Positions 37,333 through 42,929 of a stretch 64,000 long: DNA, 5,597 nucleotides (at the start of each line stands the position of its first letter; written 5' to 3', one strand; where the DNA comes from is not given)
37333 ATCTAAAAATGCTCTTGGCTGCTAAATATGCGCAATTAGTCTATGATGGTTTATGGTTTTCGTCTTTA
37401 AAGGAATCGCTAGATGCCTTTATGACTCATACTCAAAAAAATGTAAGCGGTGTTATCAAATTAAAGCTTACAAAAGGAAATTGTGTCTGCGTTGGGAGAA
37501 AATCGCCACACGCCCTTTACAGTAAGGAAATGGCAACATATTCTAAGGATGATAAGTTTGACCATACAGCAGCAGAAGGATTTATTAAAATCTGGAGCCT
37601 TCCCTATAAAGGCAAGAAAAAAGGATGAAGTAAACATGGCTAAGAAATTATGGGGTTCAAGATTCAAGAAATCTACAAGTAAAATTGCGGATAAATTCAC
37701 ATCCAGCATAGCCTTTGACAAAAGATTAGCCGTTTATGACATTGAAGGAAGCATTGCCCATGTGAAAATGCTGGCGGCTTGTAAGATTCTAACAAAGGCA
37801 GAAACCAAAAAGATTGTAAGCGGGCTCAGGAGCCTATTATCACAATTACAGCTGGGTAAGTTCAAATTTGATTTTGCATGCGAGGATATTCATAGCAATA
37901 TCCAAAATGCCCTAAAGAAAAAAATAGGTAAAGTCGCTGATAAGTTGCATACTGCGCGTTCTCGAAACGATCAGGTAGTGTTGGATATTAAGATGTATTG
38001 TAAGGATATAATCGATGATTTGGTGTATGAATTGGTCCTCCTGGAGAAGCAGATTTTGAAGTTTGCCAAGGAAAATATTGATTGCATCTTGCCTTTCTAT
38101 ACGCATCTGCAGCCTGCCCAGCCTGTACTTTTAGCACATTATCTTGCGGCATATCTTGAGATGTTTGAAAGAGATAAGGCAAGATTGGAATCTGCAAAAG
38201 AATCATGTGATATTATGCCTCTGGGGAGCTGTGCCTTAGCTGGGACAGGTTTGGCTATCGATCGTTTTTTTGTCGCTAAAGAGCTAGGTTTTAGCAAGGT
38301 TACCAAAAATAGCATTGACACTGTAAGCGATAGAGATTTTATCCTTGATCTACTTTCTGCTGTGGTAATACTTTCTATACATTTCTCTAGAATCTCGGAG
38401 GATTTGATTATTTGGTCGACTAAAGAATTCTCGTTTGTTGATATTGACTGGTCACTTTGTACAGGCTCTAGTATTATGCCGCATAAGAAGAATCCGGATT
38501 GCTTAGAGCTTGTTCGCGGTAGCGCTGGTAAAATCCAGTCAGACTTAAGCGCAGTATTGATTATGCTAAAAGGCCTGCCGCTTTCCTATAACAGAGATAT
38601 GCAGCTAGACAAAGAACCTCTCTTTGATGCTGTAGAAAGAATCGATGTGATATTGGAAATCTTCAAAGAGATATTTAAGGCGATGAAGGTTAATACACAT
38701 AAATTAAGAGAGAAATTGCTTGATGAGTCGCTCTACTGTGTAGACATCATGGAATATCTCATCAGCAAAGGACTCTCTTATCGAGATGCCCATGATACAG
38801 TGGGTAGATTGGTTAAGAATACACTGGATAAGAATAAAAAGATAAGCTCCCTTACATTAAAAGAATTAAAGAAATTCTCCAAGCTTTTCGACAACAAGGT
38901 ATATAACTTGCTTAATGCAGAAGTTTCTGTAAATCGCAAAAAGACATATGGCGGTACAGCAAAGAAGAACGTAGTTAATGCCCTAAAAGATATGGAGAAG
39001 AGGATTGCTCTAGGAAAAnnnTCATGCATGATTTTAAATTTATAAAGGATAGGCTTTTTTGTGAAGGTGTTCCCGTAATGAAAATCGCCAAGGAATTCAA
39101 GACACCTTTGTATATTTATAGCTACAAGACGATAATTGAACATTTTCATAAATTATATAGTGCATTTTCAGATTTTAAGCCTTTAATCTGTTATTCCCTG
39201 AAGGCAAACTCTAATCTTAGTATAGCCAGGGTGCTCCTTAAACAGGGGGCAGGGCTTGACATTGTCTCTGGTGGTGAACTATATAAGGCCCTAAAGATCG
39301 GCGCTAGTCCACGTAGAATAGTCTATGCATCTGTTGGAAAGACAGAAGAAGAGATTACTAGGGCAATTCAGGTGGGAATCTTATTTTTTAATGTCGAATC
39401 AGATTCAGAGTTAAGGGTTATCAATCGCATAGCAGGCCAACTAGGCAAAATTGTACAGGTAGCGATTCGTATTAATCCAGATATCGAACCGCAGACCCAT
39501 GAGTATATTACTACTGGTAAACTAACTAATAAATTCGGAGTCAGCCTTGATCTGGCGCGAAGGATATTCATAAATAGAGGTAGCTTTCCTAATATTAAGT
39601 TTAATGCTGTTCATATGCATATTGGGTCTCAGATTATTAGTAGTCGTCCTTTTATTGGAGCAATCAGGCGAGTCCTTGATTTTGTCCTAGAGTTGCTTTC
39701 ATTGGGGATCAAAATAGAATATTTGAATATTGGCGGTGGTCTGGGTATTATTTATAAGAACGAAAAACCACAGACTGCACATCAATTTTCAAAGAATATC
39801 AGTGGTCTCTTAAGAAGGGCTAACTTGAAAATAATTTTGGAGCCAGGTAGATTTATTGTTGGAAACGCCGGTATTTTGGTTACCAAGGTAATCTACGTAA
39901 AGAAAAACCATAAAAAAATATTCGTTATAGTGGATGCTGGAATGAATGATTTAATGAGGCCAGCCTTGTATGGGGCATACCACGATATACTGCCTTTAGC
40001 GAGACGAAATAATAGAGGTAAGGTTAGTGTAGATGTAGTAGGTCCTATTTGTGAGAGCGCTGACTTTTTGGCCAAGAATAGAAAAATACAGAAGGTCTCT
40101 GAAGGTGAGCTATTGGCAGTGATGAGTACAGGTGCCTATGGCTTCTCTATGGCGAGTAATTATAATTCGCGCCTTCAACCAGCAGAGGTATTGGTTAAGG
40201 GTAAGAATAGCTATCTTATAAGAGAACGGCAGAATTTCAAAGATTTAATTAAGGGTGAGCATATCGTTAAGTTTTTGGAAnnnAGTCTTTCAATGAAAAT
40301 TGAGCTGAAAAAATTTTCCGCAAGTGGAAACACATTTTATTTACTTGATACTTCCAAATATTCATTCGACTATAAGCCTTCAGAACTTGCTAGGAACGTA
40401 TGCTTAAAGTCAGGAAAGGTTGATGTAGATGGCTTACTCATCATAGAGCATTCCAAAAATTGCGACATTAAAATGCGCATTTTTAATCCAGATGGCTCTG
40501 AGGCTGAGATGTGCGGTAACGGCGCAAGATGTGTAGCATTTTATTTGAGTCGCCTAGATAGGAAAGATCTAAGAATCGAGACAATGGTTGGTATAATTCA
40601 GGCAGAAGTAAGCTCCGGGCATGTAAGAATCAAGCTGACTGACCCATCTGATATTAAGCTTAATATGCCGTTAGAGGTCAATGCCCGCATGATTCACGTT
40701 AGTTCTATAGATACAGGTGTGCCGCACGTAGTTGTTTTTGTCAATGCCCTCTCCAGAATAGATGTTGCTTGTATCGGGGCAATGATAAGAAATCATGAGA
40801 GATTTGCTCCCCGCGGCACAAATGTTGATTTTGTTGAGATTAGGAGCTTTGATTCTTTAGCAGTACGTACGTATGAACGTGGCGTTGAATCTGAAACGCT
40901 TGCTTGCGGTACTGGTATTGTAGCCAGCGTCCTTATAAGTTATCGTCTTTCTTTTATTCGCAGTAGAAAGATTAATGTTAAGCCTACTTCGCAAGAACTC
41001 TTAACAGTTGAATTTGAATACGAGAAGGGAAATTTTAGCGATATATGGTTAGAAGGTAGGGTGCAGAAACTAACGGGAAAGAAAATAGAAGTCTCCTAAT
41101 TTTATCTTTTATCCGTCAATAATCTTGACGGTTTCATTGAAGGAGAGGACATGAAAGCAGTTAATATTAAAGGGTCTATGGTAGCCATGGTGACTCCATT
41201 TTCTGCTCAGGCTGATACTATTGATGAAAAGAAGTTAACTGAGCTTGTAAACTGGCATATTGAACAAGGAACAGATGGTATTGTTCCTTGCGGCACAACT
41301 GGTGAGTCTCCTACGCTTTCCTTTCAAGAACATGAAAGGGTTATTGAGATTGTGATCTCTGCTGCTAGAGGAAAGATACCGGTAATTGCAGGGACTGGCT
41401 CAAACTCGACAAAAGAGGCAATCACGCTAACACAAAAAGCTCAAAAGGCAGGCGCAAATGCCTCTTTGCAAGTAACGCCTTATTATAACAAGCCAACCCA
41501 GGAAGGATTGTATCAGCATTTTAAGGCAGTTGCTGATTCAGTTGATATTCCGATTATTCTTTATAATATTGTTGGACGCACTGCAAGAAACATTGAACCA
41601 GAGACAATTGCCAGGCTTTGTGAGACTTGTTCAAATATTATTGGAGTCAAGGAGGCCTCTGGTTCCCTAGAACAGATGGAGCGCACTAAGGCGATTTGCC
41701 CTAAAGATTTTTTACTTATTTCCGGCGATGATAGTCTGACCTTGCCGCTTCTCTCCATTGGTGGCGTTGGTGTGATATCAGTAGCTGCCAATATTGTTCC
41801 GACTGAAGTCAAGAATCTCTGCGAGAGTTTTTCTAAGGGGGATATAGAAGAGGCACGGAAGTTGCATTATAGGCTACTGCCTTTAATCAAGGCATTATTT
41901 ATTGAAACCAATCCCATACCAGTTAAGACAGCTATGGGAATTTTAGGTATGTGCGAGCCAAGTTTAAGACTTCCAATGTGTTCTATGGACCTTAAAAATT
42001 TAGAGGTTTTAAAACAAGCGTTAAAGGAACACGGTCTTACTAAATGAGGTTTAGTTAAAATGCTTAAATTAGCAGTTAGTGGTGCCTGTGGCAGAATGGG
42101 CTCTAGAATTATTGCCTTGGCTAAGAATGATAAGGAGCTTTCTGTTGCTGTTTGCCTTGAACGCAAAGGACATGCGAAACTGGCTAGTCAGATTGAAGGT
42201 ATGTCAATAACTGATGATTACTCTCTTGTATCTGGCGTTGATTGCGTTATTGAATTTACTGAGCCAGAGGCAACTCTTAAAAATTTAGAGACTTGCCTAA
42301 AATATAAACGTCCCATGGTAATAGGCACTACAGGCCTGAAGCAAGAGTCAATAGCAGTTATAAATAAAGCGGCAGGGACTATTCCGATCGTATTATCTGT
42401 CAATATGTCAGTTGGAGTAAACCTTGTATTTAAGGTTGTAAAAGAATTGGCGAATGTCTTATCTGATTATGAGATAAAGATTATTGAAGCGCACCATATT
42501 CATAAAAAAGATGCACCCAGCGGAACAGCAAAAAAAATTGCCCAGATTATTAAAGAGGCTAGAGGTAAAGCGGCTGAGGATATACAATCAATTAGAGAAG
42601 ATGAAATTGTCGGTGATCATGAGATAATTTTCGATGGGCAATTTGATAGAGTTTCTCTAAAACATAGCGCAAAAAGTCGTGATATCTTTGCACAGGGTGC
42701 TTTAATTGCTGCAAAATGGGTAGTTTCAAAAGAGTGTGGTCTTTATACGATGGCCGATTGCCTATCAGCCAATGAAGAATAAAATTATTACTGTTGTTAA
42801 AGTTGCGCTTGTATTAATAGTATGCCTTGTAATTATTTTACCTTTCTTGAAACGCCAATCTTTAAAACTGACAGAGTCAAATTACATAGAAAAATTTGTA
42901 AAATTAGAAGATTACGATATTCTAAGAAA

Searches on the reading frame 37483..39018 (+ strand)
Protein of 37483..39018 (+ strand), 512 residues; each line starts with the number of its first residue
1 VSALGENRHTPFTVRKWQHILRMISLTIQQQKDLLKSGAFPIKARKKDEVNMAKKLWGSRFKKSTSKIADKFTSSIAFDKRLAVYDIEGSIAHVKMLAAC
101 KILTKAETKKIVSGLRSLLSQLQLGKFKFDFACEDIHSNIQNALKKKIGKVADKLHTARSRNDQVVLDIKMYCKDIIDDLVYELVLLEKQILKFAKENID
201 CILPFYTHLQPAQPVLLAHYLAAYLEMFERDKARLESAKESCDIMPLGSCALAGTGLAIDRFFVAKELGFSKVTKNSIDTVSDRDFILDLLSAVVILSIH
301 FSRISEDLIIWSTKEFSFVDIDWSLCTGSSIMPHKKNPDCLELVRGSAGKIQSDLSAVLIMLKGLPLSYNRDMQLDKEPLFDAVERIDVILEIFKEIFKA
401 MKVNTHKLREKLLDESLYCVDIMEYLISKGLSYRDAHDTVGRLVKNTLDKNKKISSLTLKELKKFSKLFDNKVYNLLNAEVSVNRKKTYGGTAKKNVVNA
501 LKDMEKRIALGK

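Call 32: search_protein_families(library=pfam, proteins=[window:37483-39018:+], max_evalue=0.001)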
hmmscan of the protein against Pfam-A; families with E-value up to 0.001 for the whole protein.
window:37483-39018:+ (512 aa): 2 families
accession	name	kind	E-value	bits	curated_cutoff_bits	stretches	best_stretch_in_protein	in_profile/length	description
PF00206.25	Lyase_1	-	7.9e-69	232.9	27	1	60-352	2-311/312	Lyase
PF14698.11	ASL_C2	-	4.2e-18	66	27.3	1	421-484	6-69/69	Argininosuccinate lyase C-terminal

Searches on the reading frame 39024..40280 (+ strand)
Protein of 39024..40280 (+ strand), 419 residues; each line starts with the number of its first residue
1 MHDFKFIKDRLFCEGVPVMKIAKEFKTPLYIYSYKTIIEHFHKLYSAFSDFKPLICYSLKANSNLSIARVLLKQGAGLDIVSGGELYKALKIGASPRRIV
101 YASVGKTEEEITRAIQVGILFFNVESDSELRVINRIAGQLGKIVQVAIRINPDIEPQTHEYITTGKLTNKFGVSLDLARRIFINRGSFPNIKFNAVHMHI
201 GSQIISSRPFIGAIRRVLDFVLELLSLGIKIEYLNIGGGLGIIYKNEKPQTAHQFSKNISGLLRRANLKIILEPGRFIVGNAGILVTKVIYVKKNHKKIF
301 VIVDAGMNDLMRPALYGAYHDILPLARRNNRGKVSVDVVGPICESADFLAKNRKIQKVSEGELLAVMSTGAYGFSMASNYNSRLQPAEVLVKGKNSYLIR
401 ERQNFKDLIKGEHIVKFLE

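Call 31: search_protein_families(library=pfam, proteins=[window:39024-40280:+], max_evalue=0.001)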
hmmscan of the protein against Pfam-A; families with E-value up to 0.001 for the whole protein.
window:39024-40280:+ (419 aa): 2 families
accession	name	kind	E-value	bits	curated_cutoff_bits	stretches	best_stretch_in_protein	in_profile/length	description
PF02784.22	Orn_Arg_deC_N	-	3.8e-56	190.7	23.4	1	36-280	3-247/247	Pyridoxal-dependent decarboxylase, pyridoxal binding domain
PF00278.28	Orn_DAP_Arg_deC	-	2e-30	105.3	23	1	46-370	5-95/95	Pyridoxal-dependent decarboxylase, C-terminal sheet domain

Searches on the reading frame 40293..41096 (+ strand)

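Call 31: search_protein_families(library=pfam, proteins=[window:40293-41096:+], max_evalue=0.001)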
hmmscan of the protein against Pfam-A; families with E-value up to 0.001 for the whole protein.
window:40293-41096:+ (268 aa): 1 family
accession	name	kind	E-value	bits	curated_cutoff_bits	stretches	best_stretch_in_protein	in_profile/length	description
PF01678.24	DAP_epimerase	-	1.4e-36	125.7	34.7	2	10-108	6-106/121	Diaminopimelate epimerase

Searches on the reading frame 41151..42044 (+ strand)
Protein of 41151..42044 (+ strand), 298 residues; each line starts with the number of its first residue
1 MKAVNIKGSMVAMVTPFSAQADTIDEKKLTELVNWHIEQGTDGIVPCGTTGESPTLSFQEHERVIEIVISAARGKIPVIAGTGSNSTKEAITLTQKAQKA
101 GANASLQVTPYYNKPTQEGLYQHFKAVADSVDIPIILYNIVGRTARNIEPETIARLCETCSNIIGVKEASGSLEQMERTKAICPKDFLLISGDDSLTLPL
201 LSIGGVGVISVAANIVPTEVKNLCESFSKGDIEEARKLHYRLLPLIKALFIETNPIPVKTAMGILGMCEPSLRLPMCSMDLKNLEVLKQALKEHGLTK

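Call 31: search_protein_families(library=pfam, proteins=[window:41151-42044:+], max_evalue=0.001)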
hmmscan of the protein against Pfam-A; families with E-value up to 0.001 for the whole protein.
window:41151-42044:+ (298 aa): 1 family
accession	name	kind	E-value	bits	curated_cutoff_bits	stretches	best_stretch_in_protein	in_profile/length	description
PF00701.28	DHDPS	-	6.5e-105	350.4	22.1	1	6-293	2-288/289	Dihydrodipicolinate synthetase family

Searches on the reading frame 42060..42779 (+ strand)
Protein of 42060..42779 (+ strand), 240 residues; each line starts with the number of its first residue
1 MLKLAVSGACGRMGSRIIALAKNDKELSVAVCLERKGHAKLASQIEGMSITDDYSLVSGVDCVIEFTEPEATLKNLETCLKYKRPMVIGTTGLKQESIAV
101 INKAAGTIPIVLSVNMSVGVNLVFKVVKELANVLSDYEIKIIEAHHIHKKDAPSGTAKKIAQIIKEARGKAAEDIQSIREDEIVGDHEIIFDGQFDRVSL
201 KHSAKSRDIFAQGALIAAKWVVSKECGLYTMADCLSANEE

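Call 31: search_protein_families(library=pfam, proteins=[window:42060-42779:+], max_evalue=0.001)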
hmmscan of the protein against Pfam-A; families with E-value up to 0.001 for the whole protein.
window:42060-42779:+ (240 aa): 2 families
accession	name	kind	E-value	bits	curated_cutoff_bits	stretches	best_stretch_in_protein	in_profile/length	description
PF05173.19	DapB_C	-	2.4e-41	141.1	27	1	119-235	1-121/121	Dihydrodipicolinate reductase, C-terminus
PF01113.26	DapB_N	-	1.1e-28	100.2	25.6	1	3-116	2-124/124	Dihydrodipicolinate reductase, N-terminus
